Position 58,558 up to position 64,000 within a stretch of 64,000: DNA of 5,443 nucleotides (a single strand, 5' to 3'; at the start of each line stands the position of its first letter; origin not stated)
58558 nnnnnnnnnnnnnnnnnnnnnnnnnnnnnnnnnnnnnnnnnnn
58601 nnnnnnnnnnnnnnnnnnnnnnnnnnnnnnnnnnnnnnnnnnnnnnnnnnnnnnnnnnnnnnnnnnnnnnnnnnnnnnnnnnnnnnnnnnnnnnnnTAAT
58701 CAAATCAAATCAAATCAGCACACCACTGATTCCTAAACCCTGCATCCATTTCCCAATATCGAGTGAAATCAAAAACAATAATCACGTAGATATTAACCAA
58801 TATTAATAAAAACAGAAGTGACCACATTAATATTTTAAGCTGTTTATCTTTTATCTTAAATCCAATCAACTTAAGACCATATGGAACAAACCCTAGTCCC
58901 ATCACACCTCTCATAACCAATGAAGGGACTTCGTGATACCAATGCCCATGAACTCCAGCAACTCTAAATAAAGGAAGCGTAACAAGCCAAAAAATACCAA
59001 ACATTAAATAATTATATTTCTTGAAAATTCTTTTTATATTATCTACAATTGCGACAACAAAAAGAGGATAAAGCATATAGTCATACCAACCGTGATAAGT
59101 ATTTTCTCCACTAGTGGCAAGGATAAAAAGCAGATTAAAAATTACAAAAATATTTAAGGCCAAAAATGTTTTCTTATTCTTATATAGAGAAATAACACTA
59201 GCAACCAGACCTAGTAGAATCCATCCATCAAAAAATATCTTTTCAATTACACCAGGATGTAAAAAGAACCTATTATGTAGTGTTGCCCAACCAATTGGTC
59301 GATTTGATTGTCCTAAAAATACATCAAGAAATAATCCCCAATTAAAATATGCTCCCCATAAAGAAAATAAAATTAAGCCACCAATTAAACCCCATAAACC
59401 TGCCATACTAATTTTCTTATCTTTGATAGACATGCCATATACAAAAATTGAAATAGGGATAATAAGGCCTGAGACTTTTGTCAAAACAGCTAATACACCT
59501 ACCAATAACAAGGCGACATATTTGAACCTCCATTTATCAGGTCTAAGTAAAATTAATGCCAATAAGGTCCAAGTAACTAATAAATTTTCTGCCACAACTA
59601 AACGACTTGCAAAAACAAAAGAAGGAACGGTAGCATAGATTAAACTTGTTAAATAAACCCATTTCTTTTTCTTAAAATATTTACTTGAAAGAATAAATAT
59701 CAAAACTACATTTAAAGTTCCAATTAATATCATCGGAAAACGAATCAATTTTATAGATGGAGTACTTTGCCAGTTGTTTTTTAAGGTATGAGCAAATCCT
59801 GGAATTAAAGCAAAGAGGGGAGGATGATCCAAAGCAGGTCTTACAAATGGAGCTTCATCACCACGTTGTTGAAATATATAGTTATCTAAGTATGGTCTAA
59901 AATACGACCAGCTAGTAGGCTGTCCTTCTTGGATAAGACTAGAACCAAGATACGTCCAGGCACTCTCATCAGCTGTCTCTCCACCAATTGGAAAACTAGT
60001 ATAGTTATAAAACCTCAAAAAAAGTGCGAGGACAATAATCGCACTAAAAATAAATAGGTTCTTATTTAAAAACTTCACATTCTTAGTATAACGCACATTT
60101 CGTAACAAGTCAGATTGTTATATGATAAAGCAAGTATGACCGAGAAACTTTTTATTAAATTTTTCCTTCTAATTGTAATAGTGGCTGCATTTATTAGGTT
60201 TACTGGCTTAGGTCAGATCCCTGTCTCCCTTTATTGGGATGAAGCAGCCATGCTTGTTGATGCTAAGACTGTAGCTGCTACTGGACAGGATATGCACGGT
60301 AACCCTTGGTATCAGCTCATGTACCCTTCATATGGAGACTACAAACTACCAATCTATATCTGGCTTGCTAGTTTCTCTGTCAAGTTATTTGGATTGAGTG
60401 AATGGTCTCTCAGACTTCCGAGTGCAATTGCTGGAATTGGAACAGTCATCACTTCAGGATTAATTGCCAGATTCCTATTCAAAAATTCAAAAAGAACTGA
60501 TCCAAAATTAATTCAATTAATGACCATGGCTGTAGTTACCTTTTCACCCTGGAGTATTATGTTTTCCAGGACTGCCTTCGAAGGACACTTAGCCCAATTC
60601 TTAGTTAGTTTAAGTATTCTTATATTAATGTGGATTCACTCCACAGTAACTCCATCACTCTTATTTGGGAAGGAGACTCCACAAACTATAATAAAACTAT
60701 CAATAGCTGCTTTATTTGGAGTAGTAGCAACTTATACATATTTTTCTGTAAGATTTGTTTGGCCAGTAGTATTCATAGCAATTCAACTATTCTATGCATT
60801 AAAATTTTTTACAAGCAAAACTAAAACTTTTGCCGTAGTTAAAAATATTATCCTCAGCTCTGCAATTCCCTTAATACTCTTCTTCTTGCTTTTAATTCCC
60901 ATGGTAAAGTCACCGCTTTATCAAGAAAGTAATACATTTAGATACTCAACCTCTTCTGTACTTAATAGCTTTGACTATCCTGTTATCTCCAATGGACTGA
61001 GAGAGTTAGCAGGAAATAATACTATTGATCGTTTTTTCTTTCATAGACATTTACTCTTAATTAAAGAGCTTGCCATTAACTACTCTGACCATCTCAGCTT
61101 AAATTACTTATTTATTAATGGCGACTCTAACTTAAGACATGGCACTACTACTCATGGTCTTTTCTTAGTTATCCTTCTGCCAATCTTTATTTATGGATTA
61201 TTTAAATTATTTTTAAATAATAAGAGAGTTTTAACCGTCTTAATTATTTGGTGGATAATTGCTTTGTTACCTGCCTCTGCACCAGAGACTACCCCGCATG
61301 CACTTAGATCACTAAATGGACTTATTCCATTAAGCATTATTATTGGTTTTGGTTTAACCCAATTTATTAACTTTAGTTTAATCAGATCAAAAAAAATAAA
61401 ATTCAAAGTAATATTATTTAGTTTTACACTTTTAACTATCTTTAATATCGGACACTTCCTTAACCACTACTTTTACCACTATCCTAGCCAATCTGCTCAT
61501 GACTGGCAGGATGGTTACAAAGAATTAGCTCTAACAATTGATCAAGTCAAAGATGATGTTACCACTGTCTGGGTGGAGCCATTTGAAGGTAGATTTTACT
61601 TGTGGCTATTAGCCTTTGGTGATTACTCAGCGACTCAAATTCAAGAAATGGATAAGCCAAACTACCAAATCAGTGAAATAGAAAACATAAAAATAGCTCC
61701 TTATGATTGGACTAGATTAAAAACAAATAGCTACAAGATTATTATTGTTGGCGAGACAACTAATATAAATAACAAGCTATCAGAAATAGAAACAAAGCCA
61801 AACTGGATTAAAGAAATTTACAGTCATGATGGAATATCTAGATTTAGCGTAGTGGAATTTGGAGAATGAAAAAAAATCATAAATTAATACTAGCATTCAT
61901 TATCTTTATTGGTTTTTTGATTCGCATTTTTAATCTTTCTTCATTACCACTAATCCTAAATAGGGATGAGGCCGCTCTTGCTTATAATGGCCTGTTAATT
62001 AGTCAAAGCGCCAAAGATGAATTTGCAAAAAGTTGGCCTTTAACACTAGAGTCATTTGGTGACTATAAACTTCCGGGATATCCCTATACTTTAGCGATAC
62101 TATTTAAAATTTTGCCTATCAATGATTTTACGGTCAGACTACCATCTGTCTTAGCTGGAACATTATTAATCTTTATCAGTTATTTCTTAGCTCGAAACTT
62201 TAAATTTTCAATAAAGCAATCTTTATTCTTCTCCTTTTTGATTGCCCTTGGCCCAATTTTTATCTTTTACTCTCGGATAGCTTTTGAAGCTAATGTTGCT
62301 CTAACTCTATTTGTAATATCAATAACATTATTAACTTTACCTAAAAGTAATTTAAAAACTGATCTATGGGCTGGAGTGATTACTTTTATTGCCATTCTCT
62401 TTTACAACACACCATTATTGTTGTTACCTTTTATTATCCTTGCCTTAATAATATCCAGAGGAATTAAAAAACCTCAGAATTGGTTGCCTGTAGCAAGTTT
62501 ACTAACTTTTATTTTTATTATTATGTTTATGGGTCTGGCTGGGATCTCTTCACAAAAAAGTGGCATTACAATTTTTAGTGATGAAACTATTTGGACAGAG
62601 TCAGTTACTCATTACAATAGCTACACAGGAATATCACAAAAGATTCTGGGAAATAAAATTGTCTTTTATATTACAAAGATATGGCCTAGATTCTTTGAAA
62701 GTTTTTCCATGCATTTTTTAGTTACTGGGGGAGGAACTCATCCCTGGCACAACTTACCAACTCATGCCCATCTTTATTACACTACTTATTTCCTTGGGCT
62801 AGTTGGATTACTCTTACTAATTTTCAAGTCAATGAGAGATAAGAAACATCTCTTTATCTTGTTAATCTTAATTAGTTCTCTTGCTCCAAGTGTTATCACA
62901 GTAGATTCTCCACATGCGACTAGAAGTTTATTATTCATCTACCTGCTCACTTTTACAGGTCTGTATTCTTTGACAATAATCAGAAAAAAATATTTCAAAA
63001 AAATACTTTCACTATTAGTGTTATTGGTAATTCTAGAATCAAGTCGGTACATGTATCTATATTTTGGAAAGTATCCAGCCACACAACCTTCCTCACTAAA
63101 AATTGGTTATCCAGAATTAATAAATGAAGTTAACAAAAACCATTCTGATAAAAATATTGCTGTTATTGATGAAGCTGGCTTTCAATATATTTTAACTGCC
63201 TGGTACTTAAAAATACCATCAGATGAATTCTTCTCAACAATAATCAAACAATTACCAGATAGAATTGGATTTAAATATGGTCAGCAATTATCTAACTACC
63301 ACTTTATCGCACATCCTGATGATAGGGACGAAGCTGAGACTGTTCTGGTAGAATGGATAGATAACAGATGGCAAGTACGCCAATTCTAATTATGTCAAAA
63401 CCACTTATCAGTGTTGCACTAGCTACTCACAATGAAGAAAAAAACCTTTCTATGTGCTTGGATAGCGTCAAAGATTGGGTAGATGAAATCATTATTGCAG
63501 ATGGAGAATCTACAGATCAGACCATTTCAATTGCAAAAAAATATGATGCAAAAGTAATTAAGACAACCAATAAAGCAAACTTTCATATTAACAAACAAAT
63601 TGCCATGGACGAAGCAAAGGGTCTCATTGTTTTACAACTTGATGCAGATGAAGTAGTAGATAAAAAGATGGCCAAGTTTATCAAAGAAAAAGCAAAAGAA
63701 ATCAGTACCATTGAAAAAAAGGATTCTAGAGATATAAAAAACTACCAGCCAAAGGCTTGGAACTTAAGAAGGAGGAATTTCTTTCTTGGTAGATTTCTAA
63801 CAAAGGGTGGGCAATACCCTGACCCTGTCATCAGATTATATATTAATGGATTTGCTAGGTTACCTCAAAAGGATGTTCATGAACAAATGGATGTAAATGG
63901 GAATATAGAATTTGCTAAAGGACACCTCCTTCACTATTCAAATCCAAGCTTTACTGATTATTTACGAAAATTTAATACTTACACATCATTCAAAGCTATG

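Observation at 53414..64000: Tandem array of six GT-C (GT39/PMT-ArnT-like) glycosyltransferases followed by a GT2 gene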

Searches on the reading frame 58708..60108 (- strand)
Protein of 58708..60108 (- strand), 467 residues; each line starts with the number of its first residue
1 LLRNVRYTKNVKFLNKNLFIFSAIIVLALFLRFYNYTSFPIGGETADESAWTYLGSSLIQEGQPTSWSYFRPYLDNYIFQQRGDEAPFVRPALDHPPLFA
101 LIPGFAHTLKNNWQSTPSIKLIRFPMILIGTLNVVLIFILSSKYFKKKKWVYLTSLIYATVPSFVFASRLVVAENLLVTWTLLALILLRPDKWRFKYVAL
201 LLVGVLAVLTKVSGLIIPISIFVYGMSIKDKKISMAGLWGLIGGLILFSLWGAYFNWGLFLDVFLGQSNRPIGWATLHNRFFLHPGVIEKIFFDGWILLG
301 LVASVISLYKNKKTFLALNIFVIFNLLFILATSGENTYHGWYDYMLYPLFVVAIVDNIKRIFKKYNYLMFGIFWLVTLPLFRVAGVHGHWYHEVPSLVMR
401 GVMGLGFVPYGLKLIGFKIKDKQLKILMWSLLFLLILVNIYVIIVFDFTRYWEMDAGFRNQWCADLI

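Call 3: search_protein_families(library=pfam, proteins=[window:58708-60108:-], max_evalue=0.01)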
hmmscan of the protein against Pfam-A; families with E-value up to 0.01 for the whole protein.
window:58708-60108:- (467 aa): 1 family
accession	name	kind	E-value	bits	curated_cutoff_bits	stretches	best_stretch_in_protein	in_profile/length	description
PF02366.24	PMT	-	0.00055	20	22.7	1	118-226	81-197/245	Dolichyl-phosphate-mannose-protein mannosyltransferase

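Call 6: search_protein_families(library=ncbifam, proteins=[window:58708-60108:-], max_evalue=0.01)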
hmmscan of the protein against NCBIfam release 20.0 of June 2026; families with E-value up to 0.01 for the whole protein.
window:58708-60108:- (467 aa): 1 family
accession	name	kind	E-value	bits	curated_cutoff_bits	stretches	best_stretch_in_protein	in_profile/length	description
NF046093.1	AZOBR_p60025_fam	subfamily_domain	3.4e-06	26.5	150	1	121-232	111-218/232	AZOBR_p60025 family cell surface glycopolymer formation protein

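Call 18: find_homologous_proteins(query=window:58708-60108:-)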
Query window:58708-60108:- (467 aa): 110 proteins with E <= 0.001 among 8000 candidates.
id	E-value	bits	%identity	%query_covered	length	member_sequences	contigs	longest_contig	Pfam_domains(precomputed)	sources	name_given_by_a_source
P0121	0.0e+0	1035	100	99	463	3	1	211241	-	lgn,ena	-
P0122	4.5e-270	915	86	99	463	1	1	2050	-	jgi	jgi:4-amino-4-deoxy-L-arabinose transferase-like glycosyltransferase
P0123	7.7e-255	864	81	99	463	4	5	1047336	PF02366.25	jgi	jgi:4-amino-4-deoxy-L-arabinose transferase-like glycosyltransferase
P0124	1.6e-250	850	78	99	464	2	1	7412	-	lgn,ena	-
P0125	8.1e-232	788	73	100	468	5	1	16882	-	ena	-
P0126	1.6e-226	771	74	98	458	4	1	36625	-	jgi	-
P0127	2.6e-226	770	74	98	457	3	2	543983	-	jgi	jgi:4-amino-4-deoxy-L-arabinose transferase-like glycosyltransferase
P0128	2.1e-194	665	64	98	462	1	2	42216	PF02366.25,PF13231.13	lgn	-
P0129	1.3e-193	663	64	98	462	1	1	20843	PF13231.13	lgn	-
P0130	8.9e-181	620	61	97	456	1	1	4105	-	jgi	jgi:4-amino-4-deoxy-L-arabinose transferase-like glycosyltransferase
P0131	2.3e-165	569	58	96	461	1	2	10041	PF02366.25,PF13231.13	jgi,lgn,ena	-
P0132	3.6e-156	539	53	98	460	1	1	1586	-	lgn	-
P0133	5.0e-156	539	54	96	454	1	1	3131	-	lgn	-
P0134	9.1e-156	538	55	90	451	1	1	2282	PF02366.25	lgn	-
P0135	6.7e-151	522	52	98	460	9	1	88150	PF02366.25,PF13231.13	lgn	-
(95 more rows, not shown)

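Call 25: search_solved_structures(query=A3, max_evalue=1, show_alignments=2)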
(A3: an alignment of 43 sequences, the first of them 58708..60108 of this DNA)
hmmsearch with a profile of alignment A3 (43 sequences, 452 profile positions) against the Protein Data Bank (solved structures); distinct sequences matched with E-value up to 1: 2.
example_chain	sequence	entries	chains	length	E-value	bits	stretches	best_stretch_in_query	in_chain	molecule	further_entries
2lj2_A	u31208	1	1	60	0.36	12.9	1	314-360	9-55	MerF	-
2h3o_A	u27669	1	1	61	0.37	12.9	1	314-360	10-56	MerF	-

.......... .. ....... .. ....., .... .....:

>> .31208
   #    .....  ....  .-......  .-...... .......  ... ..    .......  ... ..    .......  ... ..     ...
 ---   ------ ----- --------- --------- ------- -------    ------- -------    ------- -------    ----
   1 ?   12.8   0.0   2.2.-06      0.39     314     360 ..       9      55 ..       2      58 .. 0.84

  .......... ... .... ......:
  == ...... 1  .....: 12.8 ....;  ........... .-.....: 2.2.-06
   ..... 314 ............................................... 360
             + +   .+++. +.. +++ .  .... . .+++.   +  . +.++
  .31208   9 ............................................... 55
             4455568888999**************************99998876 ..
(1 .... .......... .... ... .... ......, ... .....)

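Call 35: predict_structure(alignment_id=A3)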
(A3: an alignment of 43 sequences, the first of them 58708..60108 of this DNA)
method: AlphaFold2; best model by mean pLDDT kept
length: 467 residues; sequences in the alignment: 43
mean_pLDDT: 93.8   pTM: 0.92
mean pLDDT of the five models: 93.8, 93.1, 92.7, 92.3, 92.3
residues with pLDDT >= 90: 407; 70-90: 40; 50-70: 8; < 50: 12
segments of 3 or more residues with pLDDT < 50: 1-4, 6-11
pLDDT, mean of each block of 10 residues (from residue 1): 45 75 98 96 92 98 96 94 93 97 98 96 98 98 96 99 98 98 95 93 99 98 98 98 98 98 92 91 92 96 94 93 97 88 97 98 97 98 97 97 98 94 97 98 95 89 57
secondary structure, 60 per line:
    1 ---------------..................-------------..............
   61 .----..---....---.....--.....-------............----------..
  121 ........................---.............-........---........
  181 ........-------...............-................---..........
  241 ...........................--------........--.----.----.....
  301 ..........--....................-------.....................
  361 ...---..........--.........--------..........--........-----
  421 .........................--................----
elements in order: H16-33 H47-61 H71-74 E78-82 E85-89 H97-108 H119-144 H148-160 H162-169 H173-188 H196-210 H212-227 H231-267 H276-283 H296-310 H313-332 H340-363 H367-376 H379-387 H396-405 H408-415 H421-445 H448-463

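Call 38: fold_search(model_id=the predicted structure, library=pdb)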
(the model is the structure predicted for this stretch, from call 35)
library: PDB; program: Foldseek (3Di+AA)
matches with E <= 10: 322; with E <= 0.001: 18
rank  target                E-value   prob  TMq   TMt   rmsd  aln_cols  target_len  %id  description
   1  3wak                  2.6e-06  1.00  0.47  0.27  12.7       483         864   14  Crystal structure of the Archaeoglobus fulgidus oligosaccharyltransferase (O29867_ARCFU) in the apo form (released 2013-10-30)
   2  5gmy_A                1.2e-05  1.00  0.47  0.28  12.6       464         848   12  Crystal structure of the Archaeoglobus fulgidus oligosaccharyltransferase (O29867_ARCFU) tethered with an acceptor pep (released 2017-02-01)
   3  9i5k_A                2.2e-05  1.00  0.50  0.47   6.9       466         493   13  Structure of the Chaetomium thermophilum Pmt4 homodimer (C2 symmetry) (released 2025-12-24)
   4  7e9s_A                2.2e-05  1.00  0.51  0.30  11.2       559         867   13  Archaeal oligosaccharyltransferase AglB from Archaeoglobus fulgidus in complex with an inhibitory peptide and a dolich (released 2021-09-08)
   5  5f15                  2.6e-05  1.00  0.52  0.46   9.9       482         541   14  Crystal Structure of ArnT from Cupriavidus metallidurans bound to Undecaprenyl phosphate (released 2016-02-17)
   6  5ezm                  2.7e-05  1.00  0.49  0.44  10.7       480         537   14  Crystal Structure of ArnT from Cupriavidus metallidurans in the apo state (released 2016-02-17)
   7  3waj                  5.5e-05  1.00  0.46  0.29  12.0       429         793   14  Crystal structure of the Archaeoglobus fulgidus oligosaccharyltransferase (O29867_ARCFU) complex with Zn and sulfate (released 2013-10-30)
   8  9s6u_A                1.1e-04  1.00  0.48  0.42   6.3       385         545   14  Ternary cryo-EM structure of human ALG9 with Dol25-PP-GlcNAc2Man8, Dol25-P-Man and Fab (released 2026-03-18)
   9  3rce_A                1.7e-04  1.00  0.43  0.31  10.5       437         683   12  Bacterial oligosaccharyltransferase PglB (released 2011-06-15)
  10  9s6s_A                2.1e-04  1.00  0.48  0.42   6.4       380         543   14  Ternary cryo-EM structure of human ALG9 with Dol25-PP-GlcNAc2Man6, Dol25-P-Man and Fab (released 2026-03-18)
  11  6ezn_F                2.4e-04  1.00  0.49  0.37  10.2       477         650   13  Cryo-EM structure of the yeast oligosaccharyltransferase (OST) complex (released 2018-01-17)
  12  5ogl_A                2.7e-04  1.00  0.47  0.33   9.9       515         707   11  Structure of bacterial oligosaccharyltransferase PglB in complex with an acceptor peptide and an lipid-linked oligosac (released 2017-10-25)
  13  8age_A                2.9e-04  1.00  0.50  0.38  10.7       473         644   12  Structure of yeast oligosaccharylransferase complex with acceptor peptide bound (released 2022-12-07)
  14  9i5l_A                3.6e-04  1.00  0.35  0.24   6.1       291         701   17  Structure of the Chaetomium thermophilum Pmt4 homodimer (C1 symmetry) (released 2025-12-24)
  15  6gxc_A                5.1e-04  1.00  0.46  0.33  10.2       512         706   11  Bacterial oligosaccharyltransferase PglB in complex with an inhibitory peptide and a reactive lipid-linked oligosaccha (released 2018-11-14)
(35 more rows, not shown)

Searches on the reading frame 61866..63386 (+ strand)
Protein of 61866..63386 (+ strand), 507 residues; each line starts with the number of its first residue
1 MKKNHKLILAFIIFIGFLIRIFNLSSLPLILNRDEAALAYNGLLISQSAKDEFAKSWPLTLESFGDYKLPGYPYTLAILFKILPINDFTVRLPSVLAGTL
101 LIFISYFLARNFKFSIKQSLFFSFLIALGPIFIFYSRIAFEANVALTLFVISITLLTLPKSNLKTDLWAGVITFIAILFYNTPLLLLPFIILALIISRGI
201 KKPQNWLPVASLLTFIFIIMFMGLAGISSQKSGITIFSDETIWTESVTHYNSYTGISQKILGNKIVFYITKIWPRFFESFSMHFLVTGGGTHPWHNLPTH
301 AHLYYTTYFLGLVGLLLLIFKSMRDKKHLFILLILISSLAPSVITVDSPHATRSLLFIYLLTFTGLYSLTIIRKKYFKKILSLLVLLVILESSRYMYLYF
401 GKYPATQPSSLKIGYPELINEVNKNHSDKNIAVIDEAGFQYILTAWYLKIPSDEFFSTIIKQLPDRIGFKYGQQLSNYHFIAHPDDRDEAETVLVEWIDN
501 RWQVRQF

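Call 3: search_protein_families(library=pfam, proteins=[window:61866-63386:+], max_evalue=0.01)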
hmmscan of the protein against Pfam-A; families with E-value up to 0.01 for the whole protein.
window:61866-63386:+ (507 aa): 1 family
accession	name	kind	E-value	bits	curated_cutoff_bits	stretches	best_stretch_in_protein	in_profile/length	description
PF13231.12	PMT_2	-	4e-10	40.6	26.1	1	70-218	4-155/160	Dolichyl-phosphate-mannose-protein mannosyltransferase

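Call 6: search_protein_families(library=ncbifam, proteins=[window:61866-63386:+], max_evalue=0.01)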
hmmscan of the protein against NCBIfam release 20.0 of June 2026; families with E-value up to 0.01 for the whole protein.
window:61866-63386:+ (507 aa): 1 family
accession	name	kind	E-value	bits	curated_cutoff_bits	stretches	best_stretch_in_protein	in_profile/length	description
TIGR03663.1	TIGR03663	subfamily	3.2e-06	26.4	126.25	1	10-310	5-260/435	flippase activity-associated protein Agl23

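Call 12: find_encoding_contigs(protein=window:61866-63386:+, flank=10000, max_places=4)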
Protein window:61866-63386:+ (507 aa): no gene with exactly this product is on record in the collection.

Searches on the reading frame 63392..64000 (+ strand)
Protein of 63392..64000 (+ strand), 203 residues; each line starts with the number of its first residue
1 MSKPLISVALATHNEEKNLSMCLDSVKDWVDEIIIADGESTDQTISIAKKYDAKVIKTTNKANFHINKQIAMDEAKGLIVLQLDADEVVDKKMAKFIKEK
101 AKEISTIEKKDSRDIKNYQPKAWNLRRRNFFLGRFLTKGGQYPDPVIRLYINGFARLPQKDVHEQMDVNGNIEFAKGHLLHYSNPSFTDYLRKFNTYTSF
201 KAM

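Call 6: search_protein_families(library=ncbifam, proteins=[window:63392-64000:+], max_evalue=0.01)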
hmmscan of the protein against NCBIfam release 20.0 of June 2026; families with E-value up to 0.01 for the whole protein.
window:63392-64000:+ (203 aa): 11 families
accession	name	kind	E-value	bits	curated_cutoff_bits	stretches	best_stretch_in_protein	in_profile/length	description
TIGR04195.1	S_glycosyl_SunS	equivalog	1.4e-11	43.9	350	1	3-132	56-188/421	SunS family peptide S-glycosyltransferase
TIGR04283.1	glyco_like_mftF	equivalog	2.3e-11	43.7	182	1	6-101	1-97/221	TIGR04283 family arsenosugar biosynthesis glycosyltransferase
NF007482.0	PRK10073.1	equivalog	6.3e-08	32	423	1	2-99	4-108/334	glycosyltransferase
NF010496.0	PRK13915.1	equivalog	1.8e-06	27.3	262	1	6-60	33-93/307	glucosyl-3-phosphoglycerate synthase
TIGR04182.1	glyco_TIGR04182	equivalog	3.9e-06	26.4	325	1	7-93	3-89/293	S-layer glycoprotein N-glycosyltransferase AglJ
NF050050.1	ProtGlycPglI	equivalog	4.8e-06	26.2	500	1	4-102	2-110/306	GalNAc(5)-diNAcBac-PP-undecaprenol beta-1,3-glucosyltransferase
NF047683.1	TeichurnBiosyTuaG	equivalog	9.3e-06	25.5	400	1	2-97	4-108/252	teichuronic acid biosynthesis protein TuaG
NF038302.1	EPS_HpsE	equivalog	0.0002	20.5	300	1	6-92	3-102/307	hormogonium polysaccharide biosynthesis glycosyltransferase HpsE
NF041391.1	DPhHxTase_Halo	equivalog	0.00027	20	375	1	11-89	2-81/213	dolichyl-phosphate hexose transferase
TIGR03937.1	PgaC_IcaA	equivalog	0.00032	19.8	422.3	1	3-102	44-151/407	poly-beta-1,6-N-acetyl-D-glucosamine synthase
NF053739.1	GlytfEpsEBac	equivalog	0.0017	17.4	450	1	6-88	3-94/265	glycosyltransferase EpsE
